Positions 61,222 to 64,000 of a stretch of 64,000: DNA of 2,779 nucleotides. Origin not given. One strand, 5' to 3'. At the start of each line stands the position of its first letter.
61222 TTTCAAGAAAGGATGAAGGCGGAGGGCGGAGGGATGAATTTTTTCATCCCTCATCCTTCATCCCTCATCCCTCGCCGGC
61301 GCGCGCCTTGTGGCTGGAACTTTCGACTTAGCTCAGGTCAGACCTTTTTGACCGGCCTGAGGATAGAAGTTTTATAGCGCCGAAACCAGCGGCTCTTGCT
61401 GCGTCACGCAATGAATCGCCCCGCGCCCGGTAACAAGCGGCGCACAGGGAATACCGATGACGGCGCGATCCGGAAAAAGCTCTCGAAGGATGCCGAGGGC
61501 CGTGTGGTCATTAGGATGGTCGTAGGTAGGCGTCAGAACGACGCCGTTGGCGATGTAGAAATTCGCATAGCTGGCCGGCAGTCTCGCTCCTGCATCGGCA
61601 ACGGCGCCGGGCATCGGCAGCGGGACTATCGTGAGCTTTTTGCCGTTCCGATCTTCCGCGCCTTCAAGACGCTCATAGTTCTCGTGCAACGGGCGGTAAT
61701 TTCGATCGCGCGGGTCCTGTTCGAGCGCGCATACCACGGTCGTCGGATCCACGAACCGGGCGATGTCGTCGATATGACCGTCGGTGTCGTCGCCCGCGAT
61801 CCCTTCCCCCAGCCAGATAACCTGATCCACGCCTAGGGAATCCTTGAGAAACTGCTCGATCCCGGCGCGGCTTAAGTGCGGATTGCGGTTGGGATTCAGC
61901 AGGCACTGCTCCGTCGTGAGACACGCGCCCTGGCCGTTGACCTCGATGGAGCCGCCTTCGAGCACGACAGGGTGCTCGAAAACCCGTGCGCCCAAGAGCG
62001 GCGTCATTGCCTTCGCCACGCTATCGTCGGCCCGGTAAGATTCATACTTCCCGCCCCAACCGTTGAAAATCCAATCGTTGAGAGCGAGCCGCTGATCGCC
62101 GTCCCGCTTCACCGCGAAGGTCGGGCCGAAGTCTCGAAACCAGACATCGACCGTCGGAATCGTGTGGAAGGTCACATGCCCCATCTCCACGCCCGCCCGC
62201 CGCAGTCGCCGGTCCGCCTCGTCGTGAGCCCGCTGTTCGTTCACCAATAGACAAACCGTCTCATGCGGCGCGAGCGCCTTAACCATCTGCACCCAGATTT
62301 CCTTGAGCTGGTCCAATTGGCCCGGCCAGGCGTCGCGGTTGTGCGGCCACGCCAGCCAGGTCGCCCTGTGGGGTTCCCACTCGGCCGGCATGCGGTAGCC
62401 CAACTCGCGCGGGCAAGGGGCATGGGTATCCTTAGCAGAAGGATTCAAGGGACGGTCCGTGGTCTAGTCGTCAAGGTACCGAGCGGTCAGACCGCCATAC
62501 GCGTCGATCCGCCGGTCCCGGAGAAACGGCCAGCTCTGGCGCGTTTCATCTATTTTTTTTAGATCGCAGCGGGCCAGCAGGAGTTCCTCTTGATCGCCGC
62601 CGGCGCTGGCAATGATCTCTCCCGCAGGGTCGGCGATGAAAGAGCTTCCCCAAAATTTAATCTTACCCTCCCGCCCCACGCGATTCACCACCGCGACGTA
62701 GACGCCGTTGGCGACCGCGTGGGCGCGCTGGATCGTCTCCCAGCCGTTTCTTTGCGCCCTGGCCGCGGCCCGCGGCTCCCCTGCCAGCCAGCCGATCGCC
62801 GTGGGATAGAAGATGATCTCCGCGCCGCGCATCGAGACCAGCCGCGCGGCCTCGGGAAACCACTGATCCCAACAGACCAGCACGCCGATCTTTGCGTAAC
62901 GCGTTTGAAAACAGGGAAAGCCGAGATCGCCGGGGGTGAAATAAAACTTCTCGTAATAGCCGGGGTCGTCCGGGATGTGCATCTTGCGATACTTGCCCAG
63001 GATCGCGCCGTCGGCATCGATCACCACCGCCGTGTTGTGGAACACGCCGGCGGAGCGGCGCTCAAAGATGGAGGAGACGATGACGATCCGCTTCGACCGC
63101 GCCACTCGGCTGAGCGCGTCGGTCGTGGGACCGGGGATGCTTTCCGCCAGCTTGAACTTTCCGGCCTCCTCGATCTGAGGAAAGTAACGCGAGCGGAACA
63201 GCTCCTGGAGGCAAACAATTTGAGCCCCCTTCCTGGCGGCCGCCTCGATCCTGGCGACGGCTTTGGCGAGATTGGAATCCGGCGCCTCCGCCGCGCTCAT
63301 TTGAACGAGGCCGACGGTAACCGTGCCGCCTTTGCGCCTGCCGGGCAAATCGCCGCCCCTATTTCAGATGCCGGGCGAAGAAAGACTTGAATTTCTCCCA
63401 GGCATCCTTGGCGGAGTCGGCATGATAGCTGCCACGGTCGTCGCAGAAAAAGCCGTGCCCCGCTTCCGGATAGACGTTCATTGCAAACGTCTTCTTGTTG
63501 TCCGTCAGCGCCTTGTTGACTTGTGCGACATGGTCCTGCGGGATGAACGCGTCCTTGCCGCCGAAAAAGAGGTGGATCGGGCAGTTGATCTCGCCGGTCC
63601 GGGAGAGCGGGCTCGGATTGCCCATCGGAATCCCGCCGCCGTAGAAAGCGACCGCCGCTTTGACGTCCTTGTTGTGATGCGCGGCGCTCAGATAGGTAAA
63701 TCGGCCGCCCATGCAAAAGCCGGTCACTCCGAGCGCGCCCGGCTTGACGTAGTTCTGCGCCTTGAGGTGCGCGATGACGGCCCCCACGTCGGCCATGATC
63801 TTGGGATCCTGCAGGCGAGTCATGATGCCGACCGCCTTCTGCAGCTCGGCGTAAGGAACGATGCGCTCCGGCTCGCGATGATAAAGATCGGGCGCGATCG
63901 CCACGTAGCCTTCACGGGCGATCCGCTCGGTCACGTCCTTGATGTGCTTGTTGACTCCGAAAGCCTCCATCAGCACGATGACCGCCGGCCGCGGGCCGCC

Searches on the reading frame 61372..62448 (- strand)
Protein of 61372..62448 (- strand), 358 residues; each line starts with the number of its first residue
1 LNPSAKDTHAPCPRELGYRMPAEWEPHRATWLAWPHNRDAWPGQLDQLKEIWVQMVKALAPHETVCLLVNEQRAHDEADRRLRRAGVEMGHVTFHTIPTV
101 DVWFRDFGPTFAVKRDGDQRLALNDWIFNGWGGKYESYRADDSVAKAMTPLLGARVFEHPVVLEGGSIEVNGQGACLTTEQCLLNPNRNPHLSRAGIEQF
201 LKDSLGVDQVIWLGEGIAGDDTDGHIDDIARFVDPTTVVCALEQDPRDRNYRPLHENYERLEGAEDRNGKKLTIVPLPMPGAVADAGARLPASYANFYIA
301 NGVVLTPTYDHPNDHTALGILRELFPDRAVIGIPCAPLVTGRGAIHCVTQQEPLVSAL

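Call 56: search_protein_families(library=pfam, proteins=[window:61372-62448:-], max_evalue=0.00001)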
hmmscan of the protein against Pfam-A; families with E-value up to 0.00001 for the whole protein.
window:61372-62448:- (358 aa): 1 family
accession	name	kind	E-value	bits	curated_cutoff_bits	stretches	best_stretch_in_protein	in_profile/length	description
PF04371.20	PAD_porph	-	4.7e-127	424.1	25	1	19-353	1-321/321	Porphyromonas-type peptidyl-arginine deiminase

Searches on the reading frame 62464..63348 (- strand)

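Call 56: search_protein_families(library=pfam, proteins=[window:62464-63348:-], max_evalue=0.00001)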
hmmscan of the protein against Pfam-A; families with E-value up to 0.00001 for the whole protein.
window:62464-63348:- (294 aa): 1 family
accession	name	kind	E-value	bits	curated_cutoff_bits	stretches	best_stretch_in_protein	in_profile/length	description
PF00795.27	CN_hydrolase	-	1.8e-66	224.6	23.2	1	11-271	1-256/256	Carbon-nitrogen hydrolase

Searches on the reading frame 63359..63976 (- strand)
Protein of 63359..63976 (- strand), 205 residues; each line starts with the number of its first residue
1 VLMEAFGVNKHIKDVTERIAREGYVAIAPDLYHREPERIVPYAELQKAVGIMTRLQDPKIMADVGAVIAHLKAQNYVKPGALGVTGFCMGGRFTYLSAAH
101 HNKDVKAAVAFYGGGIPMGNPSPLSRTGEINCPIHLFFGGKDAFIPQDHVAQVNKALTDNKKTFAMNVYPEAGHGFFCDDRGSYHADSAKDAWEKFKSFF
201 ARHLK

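Call 56: search_protein_families(library=pfam, proteins=[window:63359-63976:-], max_evalue=0.00001)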
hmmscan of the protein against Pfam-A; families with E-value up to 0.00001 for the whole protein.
window:63359-63976:- (205 aa): 4 families
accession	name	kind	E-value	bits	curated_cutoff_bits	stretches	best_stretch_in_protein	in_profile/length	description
PF01738.24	DLH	-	2.3e-57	194.5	21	1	2-203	19-216/217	Dienelactone hydrolase family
PF00326.27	Peptidase_S9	-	6.3e-10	39.3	22.6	0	125-204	136-210/213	Prolyl oligopeptidase family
PF08840.17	BAAT_C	-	2.4e-09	38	20.9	0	68-121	10-62/210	BAAT / Acyl-CoA thioester hydrolase C terminal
PF20408.4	Abhydrolase_11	-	6.3e-06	26.5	27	1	58-196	58-188/193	Alpha/beta hydrolase domain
